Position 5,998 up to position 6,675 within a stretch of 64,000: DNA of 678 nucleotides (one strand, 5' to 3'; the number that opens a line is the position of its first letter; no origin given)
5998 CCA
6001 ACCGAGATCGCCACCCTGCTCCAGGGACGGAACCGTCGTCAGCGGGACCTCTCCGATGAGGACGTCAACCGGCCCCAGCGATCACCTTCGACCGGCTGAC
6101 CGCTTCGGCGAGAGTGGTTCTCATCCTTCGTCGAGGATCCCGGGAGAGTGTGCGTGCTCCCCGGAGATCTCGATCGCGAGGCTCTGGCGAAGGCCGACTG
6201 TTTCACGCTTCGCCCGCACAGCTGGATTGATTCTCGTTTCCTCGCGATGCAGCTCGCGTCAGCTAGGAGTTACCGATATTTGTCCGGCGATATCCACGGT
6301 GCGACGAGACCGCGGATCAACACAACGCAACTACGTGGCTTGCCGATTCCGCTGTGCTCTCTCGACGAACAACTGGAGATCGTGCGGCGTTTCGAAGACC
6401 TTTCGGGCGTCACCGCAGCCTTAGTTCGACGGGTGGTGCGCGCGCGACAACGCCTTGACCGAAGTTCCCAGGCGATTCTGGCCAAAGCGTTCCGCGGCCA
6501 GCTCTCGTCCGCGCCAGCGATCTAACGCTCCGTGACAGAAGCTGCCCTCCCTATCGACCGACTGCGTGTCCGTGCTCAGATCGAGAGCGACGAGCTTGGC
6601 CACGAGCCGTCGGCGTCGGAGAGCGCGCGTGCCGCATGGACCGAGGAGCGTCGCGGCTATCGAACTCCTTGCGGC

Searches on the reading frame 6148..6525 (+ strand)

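Call 5: search_protein_families(library=pfam, proteins=[window:6148-6525:+], max_evalue=0.01)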
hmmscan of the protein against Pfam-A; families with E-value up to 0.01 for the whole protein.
window:6148-6525:+ (125 aa): 1 family
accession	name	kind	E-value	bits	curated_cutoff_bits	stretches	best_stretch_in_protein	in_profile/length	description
PF01420.25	Methylase_S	-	5.7e-06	27.1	22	1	13-91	81-157/168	Type I restriction modification DNA specificity domain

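Call 6: search_protein_families(library=padloc, proteins=[window:6148-6525:+], max_evalue=0.01)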
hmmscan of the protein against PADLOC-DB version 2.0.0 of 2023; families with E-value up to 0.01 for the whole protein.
window:6148-6525:+ (125 aa): 75 families (the best 25 are shown)
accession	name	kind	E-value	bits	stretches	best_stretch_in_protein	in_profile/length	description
PDLC03169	Specificity_I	-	8.2e-23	79.5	1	10-120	309-420/461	Type I specificity subunit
PDLC03162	Specificity_I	-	9.5e-18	62.2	1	14-121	308-416/431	Type I specificity subunit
PDLC03194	Specificity_I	-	6.5e-16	56.3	1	11-119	283-391/391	Type I specificity subunit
PDLC03150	Specificity_I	-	9.8e-16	55.6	1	2-120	325-441/475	Type I specificity subunit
PDLC03189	Specificity_I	-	2.5e-15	54.3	1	19-120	317-418/459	Type I specificity subunit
PDLC03127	Specificity_I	-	2.7e-14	50.8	1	17-121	349-455/571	Type I specificity subunit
PDLC03115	Specificity_I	-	1e-13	48.7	1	8-120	317-427/462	Type I specificity subunit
PDLC03079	Specificity_I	-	3.7e-13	47.4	1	12-120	110-218/470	Type I specificity subunit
PDLC03072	Specificity_I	-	5.8e-12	43.4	1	4-118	323-436/448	Type I specificity subunit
PDLC03167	Specificity_I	-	2.5e-11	40.8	1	3-90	305-391/537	Type I specificity subunit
PDLC04137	mad5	-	3.7e-10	37.6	1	12-121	88-191/392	mads_5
PDLC03108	Specificity_I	-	8.2e-10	36.5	1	4-119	325-435/452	Type I specificity subunit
PDLC03179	Specificity_I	-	3.4e-09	34.1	1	12-86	194-268/589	Type I specificity subunit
PDLC03107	Specificity_I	-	1.2e-08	32.5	1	18-115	94-185/392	Type I specificity subunit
PDLC03109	Specificity_I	-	1.4e-08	31.7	1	27-120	130-498/591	Type I specificity subunit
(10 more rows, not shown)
